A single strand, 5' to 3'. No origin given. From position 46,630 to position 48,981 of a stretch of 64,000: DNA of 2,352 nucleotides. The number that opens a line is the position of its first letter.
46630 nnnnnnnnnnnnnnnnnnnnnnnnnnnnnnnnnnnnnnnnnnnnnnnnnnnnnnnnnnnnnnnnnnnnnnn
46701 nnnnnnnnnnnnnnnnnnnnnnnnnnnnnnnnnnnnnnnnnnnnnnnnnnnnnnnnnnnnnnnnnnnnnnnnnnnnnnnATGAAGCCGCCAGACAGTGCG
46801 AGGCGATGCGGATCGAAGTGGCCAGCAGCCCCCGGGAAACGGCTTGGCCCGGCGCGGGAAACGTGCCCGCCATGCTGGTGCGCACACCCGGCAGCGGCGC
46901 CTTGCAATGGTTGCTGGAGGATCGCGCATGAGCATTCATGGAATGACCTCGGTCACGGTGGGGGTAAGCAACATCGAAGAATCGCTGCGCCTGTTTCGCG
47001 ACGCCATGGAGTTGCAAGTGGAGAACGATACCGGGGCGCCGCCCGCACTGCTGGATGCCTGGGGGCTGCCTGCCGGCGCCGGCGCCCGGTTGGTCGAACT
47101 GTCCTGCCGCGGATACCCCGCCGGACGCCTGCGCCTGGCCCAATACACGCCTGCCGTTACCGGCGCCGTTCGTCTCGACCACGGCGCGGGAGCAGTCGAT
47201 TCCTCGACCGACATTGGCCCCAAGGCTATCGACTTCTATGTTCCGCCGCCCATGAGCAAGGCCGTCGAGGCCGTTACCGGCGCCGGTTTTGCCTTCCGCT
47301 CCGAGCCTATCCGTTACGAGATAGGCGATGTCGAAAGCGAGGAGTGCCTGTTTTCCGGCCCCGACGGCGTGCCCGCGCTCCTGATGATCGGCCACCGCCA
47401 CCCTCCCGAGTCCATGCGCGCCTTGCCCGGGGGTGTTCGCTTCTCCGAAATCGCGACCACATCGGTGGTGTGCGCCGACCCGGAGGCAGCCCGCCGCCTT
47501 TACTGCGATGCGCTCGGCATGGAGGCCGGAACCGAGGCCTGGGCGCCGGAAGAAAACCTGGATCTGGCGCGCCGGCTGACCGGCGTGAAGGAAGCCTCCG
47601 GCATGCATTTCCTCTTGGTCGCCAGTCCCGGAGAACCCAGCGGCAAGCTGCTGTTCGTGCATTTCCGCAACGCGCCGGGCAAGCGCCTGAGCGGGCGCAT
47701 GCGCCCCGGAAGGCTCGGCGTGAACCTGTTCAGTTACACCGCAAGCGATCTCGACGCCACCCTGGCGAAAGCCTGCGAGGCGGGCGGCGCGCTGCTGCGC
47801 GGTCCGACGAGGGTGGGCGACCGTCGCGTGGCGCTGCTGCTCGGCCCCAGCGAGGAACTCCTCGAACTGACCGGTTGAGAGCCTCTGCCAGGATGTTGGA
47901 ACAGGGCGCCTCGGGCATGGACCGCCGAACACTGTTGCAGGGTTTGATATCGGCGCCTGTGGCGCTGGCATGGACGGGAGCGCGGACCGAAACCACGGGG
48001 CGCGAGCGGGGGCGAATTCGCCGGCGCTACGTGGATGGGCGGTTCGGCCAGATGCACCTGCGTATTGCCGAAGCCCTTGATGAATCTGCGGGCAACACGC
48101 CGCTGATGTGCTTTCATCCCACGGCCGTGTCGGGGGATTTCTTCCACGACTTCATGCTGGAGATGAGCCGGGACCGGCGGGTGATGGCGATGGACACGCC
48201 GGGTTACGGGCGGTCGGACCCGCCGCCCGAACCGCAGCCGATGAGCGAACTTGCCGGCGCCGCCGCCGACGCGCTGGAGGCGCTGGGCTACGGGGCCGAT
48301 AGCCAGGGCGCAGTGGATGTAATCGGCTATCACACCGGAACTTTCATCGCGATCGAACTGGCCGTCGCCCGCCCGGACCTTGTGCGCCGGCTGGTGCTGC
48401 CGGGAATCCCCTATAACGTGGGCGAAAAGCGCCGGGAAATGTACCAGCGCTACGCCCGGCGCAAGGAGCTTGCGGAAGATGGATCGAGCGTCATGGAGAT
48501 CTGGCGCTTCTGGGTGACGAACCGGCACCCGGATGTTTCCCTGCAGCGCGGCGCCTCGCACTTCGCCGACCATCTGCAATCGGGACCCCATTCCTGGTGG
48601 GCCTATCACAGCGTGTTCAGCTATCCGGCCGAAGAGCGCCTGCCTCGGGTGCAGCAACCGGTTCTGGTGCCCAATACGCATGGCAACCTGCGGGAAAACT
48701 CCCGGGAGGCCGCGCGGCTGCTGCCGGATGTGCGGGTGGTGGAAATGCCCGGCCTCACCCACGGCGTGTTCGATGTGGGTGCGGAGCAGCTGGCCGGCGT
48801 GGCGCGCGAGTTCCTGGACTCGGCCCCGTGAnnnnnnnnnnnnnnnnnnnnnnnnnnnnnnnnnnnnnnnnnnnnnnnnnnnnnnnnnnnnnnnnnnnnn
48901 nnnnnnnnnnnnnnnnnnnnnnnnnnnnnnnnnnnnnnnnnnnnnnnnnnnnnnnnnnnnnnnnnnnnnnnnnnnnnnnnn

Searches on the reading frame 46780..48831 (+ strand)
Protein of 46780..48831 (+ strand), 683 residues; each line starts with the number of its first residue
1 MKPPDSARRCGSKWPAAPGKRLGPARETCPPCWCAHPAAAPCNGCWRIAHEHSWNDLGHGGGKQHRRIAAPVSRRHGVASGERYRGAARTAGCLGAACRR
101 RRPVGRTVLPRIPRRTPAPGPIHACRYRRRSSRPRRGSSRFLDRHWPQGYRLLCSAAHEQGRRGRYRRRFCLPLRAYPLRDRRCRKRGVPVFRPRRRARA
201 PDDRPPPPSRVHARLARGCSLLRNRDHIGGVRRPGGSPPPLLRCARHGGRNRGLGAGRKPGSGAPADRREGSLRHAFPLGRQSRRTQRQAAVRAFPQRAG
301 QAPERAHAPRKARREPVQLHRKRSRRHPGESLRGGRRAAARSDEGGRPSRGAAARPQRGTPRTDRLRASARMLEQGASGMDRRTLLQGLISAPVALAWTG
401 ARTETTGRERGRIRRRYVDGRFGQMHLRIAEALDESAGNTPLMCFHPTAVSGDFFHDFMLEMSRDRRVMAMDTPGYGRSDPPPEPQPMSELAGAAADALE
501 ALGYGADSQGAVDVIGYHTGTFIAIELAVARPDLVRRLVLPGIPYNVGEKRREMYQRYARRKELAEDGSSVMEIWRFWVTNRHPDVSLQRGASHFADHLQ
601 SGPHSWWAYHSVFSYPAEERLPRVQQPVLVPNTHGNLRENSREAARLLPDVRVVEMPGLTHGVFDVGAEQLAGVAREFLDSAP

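Call 7: search_protein_families(library=pfam, proteins=[window:46780-48831:+])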
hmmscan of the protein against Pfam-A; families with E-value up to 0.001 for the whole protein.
window:46780-48831:+ (683 aa): 2 families
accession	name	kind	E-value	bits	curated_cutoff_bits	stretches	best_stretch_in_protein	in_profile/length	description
PF00561.26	Abhydrolase_1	-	1.1e-08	35.4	25.8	1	441-666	2-243/245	alpha/beta hydrolase fold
PF00975.26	Thioesterase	-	0.00011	23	26.4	1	441-528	2-84/226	Thioesterase domain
